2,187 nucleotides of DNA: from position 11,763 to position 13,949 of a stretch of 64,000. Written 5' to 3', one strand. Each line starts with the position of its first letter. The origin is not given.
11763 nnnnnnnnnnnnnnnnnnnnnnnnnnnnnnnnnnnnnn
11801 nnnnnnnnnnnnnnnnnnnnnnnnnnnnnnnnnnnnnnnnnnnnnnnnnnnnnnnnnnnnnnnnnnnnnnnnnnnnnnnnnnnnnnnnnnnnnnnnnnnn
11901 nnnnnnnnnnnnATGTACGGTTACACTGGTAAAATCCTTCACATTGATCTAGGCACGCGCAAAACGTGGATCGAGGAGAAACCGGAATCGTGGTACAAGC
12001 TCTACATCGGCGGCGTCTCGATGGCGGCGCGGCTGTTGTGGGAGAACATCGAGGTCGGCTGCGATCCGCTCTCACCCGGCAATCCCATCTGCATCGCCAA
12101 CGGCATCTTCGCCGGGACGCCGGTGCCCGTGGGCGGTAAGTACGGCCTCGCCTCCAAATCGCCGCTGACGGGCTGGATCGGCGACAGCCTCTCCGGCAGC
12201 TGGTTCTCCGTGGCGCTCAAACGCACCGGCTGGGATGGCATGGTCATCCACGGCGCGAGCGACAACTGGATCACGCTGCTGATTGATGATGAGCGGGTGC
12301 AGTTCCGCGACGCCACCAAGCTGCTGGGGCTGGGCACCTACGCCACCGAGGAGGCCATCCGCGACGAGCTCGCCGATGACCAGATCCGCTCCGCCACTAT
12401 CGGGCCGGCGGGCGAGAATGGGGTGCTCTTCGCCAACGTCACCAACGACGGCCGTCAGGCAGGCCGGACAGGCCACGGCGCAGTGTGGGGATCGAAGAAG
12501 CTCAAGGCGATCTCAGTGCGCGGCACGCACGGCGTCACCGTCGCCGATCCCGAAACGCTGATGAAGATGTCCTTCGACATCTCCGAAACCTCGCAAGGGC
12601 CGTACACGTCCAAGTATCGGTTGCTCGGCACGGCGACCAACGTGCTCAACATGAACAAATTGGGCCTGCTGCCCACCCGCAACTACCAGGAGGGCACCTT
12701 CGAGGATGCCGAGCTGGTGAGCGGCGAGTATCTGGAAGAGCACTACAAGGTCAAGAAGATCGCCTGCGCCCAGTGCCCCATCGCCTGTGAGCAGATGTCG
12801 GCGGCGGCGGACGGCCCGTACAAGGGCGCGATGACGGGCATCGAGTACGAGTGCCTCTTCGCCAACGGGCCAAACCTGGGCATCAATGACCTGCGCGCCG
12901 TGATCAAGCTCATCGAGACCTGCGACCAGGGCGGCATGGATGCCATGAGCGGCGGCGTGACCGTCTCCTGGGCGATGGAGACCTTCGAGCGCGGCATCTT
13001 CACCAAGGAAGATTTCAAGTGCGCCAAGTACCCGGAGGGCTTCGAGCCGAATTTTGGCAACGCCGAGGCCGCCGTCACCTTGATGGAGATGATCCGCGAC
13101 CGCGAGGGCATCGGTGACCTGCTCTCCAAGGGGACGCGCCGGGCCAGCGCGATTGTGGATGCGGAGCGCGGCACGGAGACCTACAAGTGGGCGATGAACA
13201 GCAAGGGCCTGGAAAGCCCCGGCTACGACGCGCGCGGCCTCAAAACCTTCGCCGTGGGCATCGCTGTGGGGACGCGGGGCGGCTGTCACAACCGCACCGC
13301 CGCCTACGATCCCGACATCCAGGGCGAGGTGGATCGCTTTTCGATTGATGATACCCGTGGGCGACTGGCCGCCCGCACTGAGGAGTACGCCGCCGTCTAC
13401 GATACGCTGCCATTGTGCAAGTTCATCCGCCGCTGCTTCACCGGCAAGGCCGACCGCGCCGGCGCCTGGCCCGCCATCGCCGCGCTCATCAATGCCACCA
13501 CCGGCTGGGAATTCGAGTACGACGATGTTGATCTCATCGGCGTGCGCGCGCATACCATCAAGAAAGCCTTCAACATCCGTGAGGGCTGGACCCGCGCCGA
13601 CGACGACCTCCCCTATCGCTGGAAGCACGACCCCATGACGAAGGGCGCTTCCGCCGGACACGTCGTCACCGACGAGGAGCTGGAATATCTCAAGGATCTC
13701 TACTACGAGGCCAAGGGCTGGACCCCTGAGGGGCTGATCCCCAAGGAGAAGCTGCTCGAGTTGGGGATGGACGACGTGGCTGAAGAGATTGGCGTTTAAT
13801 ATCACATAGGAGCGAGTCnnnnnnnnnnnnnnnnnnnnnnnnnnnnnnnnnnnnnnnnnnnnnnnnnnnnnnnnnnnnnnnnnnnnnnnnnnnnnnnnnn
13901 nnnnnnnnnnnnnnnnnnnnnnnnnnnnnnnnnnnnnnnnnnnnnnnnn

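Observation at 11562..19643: MoaD-AOR-ferredoxin-HdrA(MvhD)-HdrC-HdrB-polyferredoxin operon under a Fur/PerR-type promoter region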

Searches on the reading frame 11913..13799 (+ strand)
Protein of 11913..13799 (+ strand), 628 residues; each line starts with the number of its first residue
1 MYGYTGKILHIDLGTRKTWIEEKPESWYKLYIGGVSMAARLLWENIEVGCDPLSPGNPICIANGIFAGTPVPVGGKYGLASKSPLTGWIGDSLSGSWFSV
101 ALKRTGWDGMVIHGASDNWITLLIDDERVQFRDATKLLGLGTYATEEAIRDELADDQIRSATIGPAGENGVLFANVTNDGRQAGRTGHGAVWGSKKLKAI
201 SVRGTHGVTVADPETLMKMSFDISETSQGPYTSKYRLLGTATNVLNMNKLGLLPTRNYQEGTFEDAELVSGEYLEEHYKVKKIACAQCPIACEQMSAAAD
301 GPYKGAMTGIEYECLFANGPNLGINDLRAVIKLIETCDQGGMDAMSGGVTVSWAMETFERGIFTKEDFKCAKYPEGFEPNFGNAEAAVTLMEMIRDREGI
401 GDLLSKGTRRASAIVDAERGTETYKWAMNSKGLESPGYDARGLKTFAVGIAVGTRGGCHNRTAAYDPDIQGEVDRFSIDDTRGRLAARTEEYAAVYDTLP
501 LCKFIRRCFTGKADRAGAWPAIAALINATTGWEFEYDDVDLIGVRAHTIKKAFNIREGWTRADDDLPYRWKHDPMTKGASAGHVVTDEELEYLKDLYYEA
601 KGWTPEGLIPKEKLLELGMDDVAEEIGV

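Call 3: search_protein_families(library=pfam, proteins=[window:11913-13799:+], max_evalue=0.01)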
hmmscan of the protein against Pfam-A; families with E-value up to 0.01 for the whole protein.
window:11913-13799:+ (628 aa): 2 families
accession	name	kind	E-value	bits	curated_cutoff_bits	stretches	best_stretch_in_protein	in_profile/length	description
PF01314.23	AFOR_C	-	4.2e-110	369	27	1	228-619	12-385/385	Aldehyde ferredoxin oxidoreductase, domains 2 & 3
PF02730.20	AFOR_N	-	1.2e-69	234.5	29.8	1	6-205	1-199/199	Aldehyde ferredoxin oxidoreductase, N-terminal domain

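Call 4: search_protein_families(library=ncbifam, proteins=[window:11913-13799:+], max_evalue=0.001)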
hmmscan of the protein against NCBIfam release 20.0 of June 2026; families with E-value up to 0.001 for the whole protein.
window:11913-13799:+ (628 aa): 2 families
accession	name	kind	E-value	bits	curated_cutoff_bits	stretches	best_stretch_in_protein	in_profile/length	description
NF007354.0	PRK09849.1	equivalog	8.7e-54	183.3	868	1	2-219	6-222/703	aldehyde ferredoxin oxidoreductase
NF040818.1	GAPOR_Arch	equivalog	2.2e-10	39.5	1300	1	287-376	337-417/654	glyceraldehyde-3-phosphate:ferredoxin oxidoreductase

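Call 14: search_solved_structures(query=window:11913-13799:+, max_evalue=0.00001)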
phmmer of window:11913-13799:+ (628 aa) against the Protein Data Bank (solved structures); distinct sequences matched with E-value up to 0.00001: 9.
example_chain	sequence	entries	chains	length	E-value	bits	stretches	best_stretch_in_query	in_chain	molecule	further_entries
1aor_A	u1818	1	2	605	1.2e-109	370.9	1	1-620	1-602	ALDEHYDE FERREDOXIN OXIDOREDUCTASE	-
9mqx_D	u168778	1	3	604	1.4e-95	324.4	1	1-625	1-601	Aldehyde:ferredoxin oxidoreductase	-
8c0z_A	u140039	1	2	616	1.1e-89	305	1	3-619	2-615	Aldehyde:ferredoxin oxidoreductase,tungsten-containing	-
9g7j_A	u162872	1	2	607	1.9e-88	300.9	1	1-622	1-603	Aldehyde ferredoxin oxidoreductase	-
1b25_A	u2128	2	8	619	1.3e-80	275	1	1-626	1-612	PROTEIN (FORMALDEHYDE FERREDOXIN OXIDOREDUCTASE) | FORMALDEHYDE FERREDOXIN OXIDOREDUCTASE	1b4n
9q1t_A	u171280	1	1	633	7.3e-60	206.4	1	3-620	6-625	Tungsten-dependent aldehyde oxidoreductase WOR83 from Haloferax volcanii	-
6x6u_A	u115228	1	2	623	3.2e-56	194.4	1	1-626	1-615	Formaldehyde:ferredoxin oxidoreductase wor5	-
6x1o_A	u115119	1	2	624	3.2e-56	194.4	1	1-626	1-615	Formaldehyde:ferredoxin oxidoreductase wor5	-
4z3w_A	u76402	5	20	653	2e-49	171.9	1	2-424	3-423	Benzoyl-CoA reductase, putative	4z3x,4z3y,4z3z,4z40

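Call 17: find_encoding_contigs(protein=window:11913-13799:+, flank=10000, max_places=6)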
Protein window:11913-13799:+ (628 aa): 5 contigs read that carry it; 5 places shown.
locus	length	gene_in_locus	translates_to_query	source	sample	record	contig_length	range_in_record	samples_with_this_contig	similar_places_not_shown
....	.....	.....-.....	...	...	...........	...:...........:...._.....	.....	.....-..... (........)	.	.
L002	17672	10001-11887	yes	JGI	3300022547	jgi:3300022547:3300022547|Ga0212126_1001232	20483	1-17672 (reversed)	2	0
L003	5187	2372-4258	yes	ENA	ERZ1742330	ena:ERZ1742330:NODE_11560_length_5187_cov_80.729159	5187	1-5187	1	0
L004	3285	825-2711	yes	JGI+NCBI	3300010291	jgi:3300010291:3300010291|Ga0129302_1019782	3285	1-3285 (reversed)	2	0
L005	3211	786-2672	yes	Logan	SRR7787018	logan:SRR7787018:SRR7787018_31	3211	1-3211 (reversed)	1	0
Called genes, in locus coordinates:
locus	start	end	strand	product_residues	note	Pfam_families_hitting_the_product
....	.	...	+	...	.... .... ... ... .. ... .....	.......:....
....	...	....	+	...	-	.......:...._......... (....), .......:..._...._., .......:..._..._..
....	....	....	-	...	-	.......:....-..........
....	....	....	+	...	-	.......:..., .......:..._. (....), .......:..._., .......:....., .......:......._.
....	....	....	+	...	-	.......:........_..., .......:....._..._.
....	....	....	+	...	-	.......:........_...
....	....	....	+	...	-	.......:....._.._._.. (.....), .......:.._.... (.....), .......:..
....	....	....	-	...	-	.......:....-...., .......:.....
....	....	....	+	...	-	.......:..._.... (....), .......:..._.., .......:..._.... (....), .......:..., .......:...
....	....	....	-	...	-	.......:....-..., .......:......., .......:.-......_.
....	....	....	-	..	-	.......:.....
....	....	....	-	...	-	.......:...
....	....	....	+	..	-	-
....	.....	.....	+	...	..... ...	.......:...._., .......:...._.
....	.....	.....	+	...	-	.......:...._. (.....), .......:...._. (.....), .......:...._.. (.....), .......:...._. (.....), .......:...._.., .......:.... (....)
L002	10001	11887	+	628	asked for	PF02730:AFOR_N, PF01314:AFOR_C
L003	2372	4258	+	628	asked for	PF02730:AFOR_N, PF01314:AFOR_C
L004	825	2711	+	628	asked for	PF02730:AFOR_N, PF01314:AFOR_C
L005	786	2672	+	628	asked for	PF02730:AFOR_N, PF01314:AFOR_C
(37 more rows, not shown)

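Call 18: find_homologous_proteins(query=window:11913-13799:+, max_evalue=1e-50)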
Query window:11913-13799:+ (628 aa): 2207 proteins with E <= 1e-50 among 8000 candidates; the best 120 are listed.
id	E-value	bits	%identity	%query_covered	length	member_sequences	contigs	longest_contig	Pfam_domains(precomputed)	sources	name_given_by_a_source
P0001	0.0e+0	1381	94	100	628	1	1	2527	PF02730.21,PF01314.24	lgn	-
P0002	0.0e+0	1376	93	100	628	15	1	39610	PF02730.21,PF01314.24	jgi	-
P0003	0.0e+0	1375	93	100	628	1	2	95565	PF02730.21,PF01314.24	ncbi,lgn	-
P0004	0.0e+0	1370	93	100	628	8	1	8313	PF02730.21,PF01314.24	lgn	-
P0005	0.0e+0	1364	92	100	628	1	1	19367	PF02730.21,PF01314.24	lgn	-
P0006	0.0e+0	1358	91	100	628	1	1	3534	PF02730.21,PF01314.24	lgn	-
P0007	0.0e+0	1357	91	100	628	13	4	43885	PF02730.21,PF01314.24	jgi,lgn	-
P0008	0.0e+0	1356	91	100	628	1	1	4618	PF02730.21,PF01314.24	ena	-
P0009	0.0e+0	1294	86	100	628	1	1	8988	PF02730.21,PF01314.24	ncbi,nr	ncbi:MAG: aldehyde ferredoxin oxidoreductase family protein [Anaerolineae bacterium]|nr:aldehyde fer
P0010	0.0e+0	1278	85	100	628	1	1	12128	PF02730.21,PF01314.24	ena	-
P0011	0.0e+0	1278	85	100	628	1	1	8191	PF02730.21,PF01314.24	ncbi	-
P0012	0.0e+0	1276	85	100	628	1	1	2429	PF02730.21,PF01314.24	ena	-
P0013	0.0e+0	1275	86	100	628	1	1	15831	PF02730.21,PF01314.24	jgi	jgi:aldehyde:ferredoxin oxidoreductase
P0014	0.0e+0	1275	84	100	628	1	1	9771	PF02730.21,PF01314.24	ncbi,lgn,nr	ncbi:MAG: aldehyde ferredoxin oxidoreductase family protein [Anaerolineae bacterium]|nr:aldehyde fer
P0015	0.0e+0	1273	85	100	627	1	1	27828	PF02730.21,PF01314.24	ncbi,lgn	-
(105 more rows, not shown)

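Call 23: find_related_loci(query=window:11913-13799:+, collection=genome_contigs, flank=10000)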
Query window:11913-13799:+ (628 aa) in genome_contigs; peptide patterns used: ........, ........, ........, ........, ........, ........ (x = any residue, [..] = any of these).
76 stretches matched a pattern; 55 encode a relative of the query (tblastn E <= 1e-3); 54 distinct loci.
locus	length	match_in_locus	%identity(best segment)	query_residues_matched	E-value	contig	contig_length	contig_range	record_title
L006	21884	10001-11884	93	1-628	0e+0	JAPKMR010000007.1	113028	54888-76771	MAG: Anaerolineae bacterium isolate MO53 NODE_7_length_113028_cov_2.303105:GC=0.546, whole genome shotgun sequence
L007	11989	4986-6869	93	1-628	0e+0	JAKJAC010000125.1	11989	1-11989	MAG: Chloroflexota bacterium isolate UR.bin201 NODE_125_length_11989_cov_2.821944, whole genome shotgun sequence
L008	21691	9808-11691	93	1-628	0e+0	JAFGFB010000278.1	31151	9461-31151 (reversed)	MAG: Anaerolineae bacterium isolate Zod_Metabat.1288 k87_11779413, whole genome shotgun sequence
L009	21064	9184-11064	85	1-628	0e+0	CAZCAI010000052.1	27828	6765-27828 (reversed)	MAG TPA_asm: uncultured Anaerolineales bacterium isolate SRP332253_co1_146 genome assembly, contig: NODE_2500_length_278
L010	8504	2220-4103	84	1-628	0e+0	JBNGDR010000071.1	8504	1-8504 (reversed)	MAG: Anaerolineae bacterium isolate E05-034 bin59_IDBA_re-assembly_contigs.fa-71, whole genome shotgun sequence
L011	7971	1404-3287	82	1-628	0e+0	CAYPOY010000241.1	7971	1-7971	MAG TPA_asm: uncultured Anaerolineales bacterium isolate SRP214966_co5_314 genome assembly, contig: NODE_9561_length_797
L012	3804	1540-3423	82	1-628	0e+0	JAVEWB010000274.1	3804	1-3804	MAG: Anaerolineae bacterium isolate BF4_135 NODE_94347_length_3804_cov_3.155562_Biofilm4, whole genome shotgun sequence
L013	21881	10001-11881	78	1-628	0e+0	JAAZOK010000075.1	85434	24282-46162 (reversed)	MAG: Chloroflexota bacterium isolate AS27yjCOA_56 76908_AS27, whole genome shotgun sequence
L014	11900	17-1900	78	1-628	0e+0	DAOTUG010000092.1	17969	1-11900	MAG TPA_asm: Anaerolineaceae bacterium isolate F17_48 k129_1200251, whole genome shotgun sequence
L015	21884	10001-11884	78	1-628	0e+0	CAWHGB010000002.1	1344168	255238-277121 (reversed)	MAG: uncultured Chloroflexia bacterium isolate MFD00709.bin.2.144 genome assembly, contig: contig_20279, whole genome sh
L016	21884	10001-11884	78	1-628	0e+0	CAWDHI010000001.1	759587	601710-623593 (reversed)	MAG: uncultured Chloroflexia bacterium isolate MFD04716.bin.1.245 genome assembly, contig: contig_20037, whole genome sh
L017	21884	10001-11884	78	1-628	0e+0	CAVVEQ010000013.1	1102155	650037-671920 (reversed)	MAG: uncultured Chloroflexia bacterium isolate MFD04716.bin.2.60 genome assembly, contig: contig_8519, whole genome shot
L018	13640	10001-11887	78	1-628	0e+0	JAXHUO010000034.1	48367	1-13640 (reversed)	MAG: Chloroflexota bacterium isolate MAG53_tar_biofilm MAG53_34, whole genome shotgun sequence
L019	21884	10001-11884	77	1-628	0e+0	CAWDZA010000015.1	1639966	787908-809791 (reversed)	MAG: uncultured Chloroflexia bacterium isolate MFD05674.bin.1.26 genome assembly, contig: contig_27382, whole genome sho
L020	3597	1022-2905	77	1-628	0e+0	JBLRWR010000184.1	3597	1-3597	MAG: Brevefilum sp. isolate TamC05-16 NODE_184_length_3597_cov_2.263920, whole genome shotgun sequence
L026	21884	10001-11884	76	1-628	0e+0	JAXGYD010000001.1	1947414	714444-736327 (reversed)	MAG: Brevefilum sp. isolate AnMBR.bin505 bin505_1, whole genome shotgun sequence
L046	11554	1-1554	76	112-628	0e+0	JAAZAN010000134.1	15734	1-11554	MAG: Chloroflexota bacterium isolate AS06rmzACSIP_429 215212_AS06, whole genome shotgun sequence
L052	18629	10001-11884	83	1-628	0e+0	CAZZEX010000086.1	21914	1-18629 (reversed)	MAG TPA_asm: uncultured Anaerolineales bacterium isolate SRP214966_co5_324 genome assembly, contig: NODE_1833_length_219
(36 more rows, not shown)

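Call 31: search_protein_families(library=pfam, proteins=[L016:13061-14962:+, L016:14959-15915:+, L016:15917-16885:+, L016:16895-18361:+, L016:18372-19334:+, L016:19394-20380:-, L016:7256-9340:-, L016:20530-21225:+], max_evalue=0.00001)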
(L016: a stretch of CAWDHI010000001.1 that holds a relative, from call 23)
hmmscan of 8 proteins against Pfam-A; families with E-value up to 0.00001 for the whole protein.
L016:13061-14962:+ (633 aa): 13 families
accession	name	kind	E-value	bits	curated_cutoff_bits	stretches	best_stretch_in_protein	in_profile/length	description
PF02662.21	FlpD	-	3e-37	127.8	22.3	1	462-580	1-119/123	Methyl-viologen-reducing hydrogenase, delta subunit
PF12837.12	Fer4_6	-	3.6e-18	65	25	0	415-436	3-24/24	4Fe-4S binding domain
PF00037.32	Fer4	-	2.3e-16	59.3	21.1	1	415-437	2-24/24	4Fe-4S binding domain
PF14697.11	Fer4_21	-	7.1e-15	55.3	35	1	379-437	1-58/59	4Fe-4S dicluster domain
PF13187.11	Fer4_9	-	8.7e-15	54.9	27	2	48-110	1-50/52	4Fe-4S dicluster domain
PF13237.11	Fer4_10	-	3.7e-13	49.6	25.5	2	45-106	5-52/53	4Fe-4S dicluster domain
PF12838.12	Fer4_7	-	7.8e-13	49.1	27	1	48-106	1-48/52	4Fe-4S dicluster domain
PF13484.11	Fer4_16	-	2.8e-12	47.6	30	0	420-450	1-32/66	4Fe-4S double cluster binding domain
PF12797.12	Fer4_2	-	1.7e-10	40.5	24.5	0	44-60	5-21/22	4Fe-4S binding domain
PF25160.1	LdpA_Fe-S-bd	-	1.7e-09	37.8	27.6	1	397-441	9-48/49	LdpA Fe-S cluster-binding domain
PF13183.11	Fer4_8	-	1.1e-07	32.7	27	0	46-106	2-64/68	4Fe-4S dicluster domain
PF12800.12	Fer4_4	-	7.7e-07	29.4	24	0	419-432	2-15/17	4Fe-4S binding domain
PF13534.11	Fer4_17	-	2.3e-06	28.5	22.2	0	420-471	1-50/61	4Fe-4S dicluster domain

L016:14959-15915:+ (318 aa): 14 families
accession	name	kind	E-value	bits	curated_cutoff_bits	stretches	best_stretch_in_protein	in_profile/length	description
PF02662.21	FlpD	-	8.6e-25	87.6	22.3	1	196-313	2-120/123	Methyl-viologen-reducing hydrogenase, delta subunit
PF00037.32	Fer4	-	1e-17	63.5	21.1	2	148-170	2-24/24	4Fe-4S binding domain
PF13187.11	Fer4_9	-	1.7e-16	60.4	27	2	117-169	2-52/52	4Fe-4S dicluster domain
PF12838.12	Fer4_7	-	2e-15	57.4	27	1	117-168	2-52/52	4Fe-4S dicluster domain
PF13183.11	Fer4_8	-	4.3e-13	50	27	1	22-85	2-68/68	4Fe-4S dicluster domain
PF25160.1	LdpA_Fe-S-bd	-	1.1e-12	48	27.6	0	108-131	19-42/49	LdpA Fe-S cluster-binding domain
PF13484.11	Fer4_16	-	1.3e-11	45.5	30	0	71-129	2-65/66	4Fe-4S double cluster binding domain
PF13237.11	Fer4_10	-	1.6e-11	44.4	25.5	1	110-165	2-53/53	4Fe-4S dicluster domain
PF14697.11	Fer4_21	-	3.6e-11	43.4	35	1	111-169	2-57/59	4Fe-4S dicluster domain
PF12797.12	Fer4_2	-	7.3e-11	41.7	24.5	0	149-165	5-21/22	4Fe-4S binding domain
PF13534.11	Fer4_17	-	8.7e-11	42.6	22.2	1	25-85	2-60/61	4Fe-4S dicluster domain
PF12837.12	Fer4_6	-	1.1e-09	38.2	25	1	110-131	2-23/24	4Fe-4S binding domain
PF12800.12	Fer4_4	-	4.1e-08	33.3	24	0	152-165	2-15/17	4Fe-4S binding domain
PF17179.9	Fer4_22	-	4.8e-06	27.8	27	0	111-129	75-93/95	4Fe-4S dicluster domain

L016:15917-16885:+ (322 aa): 1 family
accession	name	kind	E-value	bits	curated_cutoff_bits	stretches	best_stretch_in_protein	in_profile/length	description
PF01058.29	Oxidored_q6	-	7.9e-24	84.3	27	1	15-180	1-127/128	NADH ubiquinone oxidoreductase, 20 Kd subunit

L016:16895-18361:+ (488 aa): 1 family
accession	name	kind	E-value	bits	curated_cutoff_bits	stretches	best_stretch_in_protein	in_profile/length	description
PF00374.24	NiFeSe_Hases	-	2.4e-37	129.5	25.8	2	40-118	1-79/508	Nickel-dependent hydrogenase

L016:18372-19334:+ (320 aa): 8 families
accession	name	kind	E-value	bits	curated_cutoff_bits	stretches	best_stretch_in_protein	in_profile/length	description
PF00037.32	Fer4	-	2e-17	62.6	21.1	1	70-92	2-24/24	4Fe-4S binding domain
PF12838.12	Fer4_7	-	2.5e-17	63.5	27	1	187-231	2-51/52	4Fe-4S dicluster domain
PF14697.11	Fer4_21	-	2.2e-13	50.5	35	0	150-201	2-55/59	4Fe-4S dicluster domain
PF13237.11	Fer4_10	-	1.1e-12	48.1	25.5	0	181-229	3-53/53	4Fe-4S dicluster domain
PF12837.12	Fer4_6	-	1.4e-12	47.3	25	0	217-229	8-20/24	4Fe-4S binding domain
PF13187.11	Fer4_9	-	1.9e-12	47.4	27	1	187-231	2-50/52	4Fe-4S dicluster domain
PF12797.12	Fer4_2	-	1.7e-11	43.7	24.5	0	218-229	10-21/22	4Fe-4S binding domain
PF13484.11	Fer4_16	-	8.1e-07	30.2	30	0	218-241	2-26/66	4Fe-4S double cluster binding domain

L016:19394-20380:- (328 aa): 1 family
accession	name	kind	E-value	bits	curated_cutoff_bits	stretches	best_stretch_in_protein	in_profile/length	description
PF00589.27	Phage_integrase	-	3.4e-28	99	27.1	1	144-310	18-170/172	Phage integrase family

L016:7256-9340:- (694 aa): 2 families
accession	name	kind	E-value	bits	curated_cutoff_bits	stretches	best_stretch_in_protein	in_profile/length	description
PF01314.23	AFOR_C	-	5.3e-122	408.1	27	1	311-685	11-385/385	Aldehyde ferredoxin oxidoreductase, domains 2 & 3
PF02730.20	AFOR_N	-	1.1e-74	251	29.8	1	90-288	2-199/199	Aldehyde ferredoxin oxidoreductase, N-terminal domain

L016:20530-21225:+ (231 aa): 2 families
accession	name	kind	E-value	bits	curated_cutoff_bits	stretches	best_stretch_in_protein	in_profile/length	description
PF00753.33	Lactamase_B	-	2.6e-24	86.7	22.7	1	32-225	8-196/196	Metallo-beta-lactamase superfamily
PF19583.5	ODP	-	1.3e-07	32.1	27.2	1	29-184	2-136/194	ODP family beta lactamase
